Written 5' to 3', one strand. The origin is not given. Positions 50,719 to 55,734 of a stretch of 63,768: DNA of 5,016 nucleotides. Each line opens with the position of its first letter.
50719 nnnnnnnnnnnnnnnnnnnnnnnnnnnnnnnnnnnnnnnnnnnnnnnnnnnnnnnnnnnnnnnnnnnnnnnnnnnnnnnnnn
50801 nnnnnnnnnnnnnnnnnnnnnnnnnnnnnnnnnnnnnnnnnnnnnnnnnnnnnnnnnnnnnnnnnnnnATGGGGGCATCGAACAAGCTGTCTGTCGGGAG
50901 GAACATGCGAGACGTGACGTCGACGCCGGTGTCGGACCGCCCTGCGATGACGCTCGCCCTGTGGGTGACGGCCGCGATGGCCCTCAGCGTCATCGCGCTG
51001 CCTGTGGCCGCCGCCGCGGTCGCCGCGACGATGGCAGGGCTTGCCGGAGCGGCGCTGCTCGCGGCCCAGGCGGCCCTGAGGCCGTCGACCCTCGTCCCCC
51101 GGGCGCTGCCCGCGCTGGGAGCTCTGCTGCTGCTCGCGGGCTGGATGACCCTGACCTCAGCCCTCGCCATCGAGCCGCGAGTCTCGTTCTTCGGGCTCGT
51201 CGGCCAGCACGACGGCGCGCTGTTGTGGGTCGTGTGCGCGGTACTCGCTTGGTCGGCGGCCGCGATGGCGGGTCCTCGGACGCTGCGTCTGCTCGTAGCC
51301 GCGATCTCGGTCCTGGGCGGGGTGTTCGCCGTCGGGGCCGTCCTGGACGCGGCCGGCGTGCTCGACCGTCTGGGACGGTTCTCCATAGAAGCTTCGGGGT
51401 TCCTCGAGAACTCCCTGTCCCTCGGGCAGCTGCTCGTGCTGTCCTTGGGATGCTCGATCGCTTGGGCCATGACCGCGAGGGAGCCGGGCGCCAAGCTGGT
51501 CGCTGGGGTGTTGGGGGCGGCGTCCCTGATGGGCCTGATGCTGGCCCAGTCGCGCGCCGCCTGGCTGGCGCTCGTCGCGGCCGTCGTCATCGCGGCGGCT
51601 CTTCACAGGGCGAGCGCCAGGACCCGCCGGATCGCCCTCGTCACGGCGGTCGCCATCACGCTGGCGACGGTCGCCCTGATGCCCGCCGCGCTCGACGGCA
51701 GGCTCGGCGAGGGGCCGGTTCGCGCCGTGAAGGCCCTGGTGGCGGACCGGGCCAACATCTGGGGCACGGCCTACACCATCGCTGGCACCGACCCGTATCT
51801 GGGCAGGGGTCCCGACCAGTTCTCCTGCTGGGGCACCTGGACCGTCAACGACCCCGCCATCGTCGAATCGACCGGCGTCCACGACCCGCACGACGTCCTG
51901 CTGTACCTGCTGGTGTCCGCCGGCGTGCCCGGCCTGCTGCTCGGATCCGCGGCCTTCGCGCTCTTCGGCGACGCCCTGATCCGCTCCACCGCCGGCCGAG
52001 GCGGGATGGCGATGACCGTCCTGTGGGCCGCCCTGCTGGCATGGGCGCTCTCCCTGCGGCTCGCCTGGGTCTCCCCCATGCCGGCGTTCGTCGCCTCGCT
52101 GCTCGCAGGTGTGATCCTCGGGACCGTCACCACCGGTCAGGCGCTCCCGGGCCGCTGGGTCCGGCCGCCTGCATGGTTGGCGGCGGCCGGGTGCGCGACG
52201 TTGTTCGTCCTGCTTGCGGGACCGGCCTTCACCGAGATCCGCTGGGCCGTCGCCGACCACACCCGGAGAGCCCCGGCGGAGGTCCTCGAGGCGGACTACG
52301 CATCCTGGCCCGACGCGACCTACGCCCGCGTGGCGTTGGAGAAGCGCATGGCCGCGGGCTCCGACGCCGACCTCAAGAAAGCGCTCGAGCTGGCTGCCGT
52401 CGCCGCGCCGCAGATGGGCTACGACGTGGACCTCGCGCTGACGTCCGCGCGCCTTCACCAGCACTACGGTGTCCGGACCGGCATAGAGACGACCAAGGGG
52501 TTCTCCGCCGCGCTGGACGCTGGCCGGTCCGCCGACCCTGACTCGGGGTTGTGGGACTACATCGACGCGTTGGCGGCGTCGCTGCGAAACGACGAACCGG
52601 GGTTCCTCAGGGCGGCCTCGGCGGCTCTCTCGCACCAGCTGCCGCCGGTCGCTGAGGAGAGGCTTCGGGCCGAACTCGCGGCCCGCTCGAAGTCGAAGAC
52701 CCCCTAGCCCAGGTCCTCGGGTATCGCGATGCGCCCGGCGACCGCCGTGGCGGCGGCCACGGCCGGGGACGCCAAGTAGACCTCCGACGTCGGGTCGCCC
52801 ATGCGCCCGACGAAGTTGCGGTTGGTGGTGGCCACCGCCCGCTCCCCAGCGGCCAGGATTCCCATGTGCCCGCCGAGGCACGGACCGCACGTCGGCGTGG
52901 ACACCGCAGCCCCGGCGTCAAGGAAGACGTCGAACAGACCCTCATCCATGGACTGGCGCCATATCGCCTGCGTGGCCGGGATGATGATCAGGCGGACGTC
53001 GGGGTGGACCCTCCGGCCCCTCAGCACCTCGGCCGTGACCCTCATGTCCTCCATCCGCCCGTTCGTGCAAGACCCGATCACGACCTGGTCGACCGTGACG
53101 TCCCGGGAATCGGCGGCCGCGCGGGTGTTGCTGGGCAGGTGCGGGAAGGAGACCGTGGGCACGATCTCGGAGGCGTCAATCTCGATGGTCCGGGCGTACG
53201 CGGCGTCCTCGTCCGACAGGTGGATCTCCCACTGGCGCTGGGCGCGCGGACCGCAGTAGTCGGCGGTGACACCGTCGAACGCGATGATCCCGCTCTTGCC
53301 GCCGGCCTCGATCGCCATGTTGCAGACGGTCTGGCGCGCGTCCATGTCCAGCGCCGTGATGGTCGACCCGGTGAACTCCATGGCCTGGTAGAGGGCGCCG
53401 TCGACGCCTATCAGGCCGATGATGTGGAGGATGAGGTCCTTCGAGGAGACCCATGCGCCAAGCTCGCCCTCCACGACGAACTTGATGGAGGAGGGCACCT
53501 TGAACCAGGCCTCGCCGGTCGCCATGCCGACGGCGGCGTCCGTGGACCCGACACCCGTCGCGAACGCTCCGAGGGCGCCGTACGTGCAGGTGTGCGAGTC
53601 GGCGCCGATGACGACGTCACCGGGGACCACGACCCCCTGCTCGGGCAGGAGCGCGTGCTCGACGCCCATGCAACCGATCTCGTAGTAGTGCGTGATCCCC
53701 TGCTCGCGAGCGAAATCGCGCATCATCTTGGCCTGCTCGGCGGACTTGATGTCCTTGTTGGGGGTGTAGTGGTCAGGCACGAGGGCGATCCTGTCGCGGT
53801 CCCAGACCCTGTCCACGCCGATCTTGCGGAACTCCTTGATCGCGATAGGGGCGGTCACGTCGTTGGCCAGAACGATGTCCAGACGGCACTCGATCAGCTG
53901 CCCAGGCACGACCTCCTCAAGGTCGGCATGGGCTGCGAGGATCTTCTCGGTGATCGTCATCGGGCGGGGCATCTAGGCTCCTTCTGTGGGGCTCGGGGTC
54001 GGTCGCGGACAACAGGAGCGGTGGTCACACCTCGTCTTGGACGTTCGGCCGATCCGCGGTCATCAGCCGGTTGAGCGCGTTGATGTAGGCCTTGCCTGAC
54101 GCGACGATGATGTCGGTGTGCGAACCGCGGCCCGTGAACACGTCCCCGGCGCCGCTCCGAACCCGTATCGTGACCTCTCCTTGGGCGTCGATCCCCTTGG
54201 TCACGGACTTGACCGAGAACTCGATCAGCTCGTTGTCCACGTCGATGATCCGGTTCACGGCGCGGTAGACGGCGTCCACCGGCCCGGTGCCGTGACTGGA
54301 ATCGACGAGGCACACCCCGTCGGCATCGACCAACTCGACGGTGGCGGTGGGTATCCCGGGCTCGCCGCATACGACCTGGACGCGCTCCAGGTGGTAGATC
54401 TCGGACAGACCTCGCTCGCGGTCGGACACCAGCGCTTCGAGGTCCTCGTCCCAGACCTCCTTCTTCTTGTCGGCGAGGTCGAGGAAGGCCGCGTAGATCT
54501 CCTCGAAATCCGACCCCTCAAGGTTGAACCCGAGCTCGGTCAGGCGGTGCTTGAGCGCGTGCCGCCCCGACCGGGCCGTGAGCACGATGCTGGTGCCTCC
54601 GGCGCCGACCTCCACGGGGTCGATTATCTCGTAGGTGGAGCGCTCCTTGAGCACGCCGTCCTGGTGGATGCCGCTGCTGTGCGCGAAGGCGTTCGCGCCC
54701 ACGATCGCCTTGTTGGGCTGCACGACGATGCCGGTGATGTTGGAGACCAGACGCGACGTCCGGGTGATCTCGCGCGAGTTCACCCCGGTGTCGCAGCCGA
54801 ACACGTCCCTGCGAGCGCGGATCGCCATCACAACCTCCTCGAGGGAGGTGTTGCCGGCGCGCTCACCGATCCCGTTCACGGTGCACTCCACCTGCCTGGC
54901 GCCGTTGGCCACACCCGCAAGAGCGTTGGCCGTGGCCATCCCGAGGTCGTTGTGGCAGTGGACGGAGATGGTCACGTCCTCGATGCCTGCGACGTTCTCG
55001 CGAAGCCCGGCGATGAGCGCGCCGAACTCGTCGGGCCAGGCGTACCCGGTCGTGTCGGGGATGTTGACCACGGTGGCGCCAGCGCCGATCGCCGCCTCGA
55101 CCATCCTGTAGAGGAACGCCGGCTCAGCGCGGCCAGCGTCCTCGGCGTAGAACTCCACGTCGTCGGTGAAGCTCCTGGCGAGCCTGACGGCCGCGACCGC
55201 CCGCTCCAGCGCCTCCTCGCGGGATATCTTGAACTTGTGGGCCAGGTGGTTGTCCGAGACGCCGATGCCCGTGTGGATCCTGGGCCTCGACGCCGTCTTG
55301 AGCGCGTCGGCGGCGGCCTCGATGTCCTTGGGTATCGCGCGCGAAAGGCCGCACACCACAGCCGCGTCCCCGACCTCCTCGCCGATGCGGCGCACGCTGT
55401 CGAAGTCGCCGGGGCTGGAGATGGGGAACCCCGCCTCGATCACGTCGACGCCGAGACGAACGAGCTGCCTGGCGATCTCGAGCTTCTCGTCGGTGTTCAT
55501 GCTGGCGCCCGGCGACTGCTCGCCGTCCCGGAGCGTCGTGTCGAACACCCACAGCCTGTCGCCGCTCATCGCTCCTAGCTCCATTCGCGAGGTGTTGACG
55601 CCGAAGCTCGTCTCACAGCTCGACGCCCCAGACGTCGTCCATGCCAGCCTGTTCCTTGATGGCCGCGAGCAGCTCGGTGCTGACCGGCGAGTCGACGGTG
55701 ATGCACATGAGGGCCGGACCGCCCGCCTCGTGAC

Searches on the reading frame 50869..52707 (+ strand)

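Call 39: search_protein_families(library=pfam, proteins=[window:50869-52707:+], max_evalue=0.00001)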
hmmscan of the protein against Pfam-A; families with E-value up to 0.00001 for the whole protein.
window:50869-52707:+ (612 aa): 1 family
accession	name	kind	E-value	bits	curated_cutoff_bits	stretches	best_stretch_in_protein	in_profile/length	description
PF04932.20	Wzy_C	-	3.9e-13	49.9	31.7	1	217-358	4-147/149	O-Antigen ligase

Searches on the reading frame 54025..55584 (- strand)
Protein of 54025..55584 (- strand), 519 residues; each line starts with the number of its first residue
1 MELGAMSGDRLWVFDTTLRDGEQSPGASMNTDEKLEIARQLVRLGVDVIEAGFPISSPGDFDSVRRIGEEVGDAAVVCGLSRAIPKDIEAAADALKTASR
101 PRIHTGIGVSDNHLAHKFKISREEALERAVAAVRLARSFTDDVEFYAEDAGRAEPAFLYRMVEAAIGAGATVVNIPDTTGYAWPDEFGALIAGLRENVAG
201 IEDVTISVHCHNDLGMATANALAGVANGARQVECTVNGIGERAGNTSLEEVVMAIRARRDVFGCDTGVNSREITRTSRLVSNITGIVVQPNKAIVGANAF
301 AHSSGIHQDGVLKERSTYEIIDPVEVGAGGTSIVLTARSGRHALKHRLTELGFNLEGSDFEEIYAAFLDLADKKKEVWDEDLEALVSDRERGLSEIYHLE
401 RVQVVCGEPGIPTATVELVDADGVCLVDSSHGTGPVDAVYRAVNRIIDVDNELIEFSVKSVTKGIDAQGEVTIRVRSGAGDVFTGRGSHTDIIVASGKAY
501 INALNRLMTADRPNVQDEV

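Call 39: search_protein_families(library=pfam, proteins=[window:54025-55584:-], max_evalue=0.00001)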
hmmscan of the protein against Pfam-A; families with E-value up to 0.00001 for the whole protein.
window:54025-55584:- (519 aa): 3 families
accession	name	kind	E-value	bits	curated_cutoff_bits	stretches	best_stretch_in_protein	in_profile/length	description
PF00682.25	HMGL-like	-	1.7e-91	306.7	29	1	13-280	4-260/260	HMGL-like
PF08502.15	LeuA_dimer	-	1.3e-35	122.6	24.9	1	376-508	1-131/131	LeuA allosteric (dimerisation) domain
PF22617.1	HCS_D2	-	4.2e-26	91.6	27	1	294-375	1-82/82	Homocitrate synthase post-HMGL domain-like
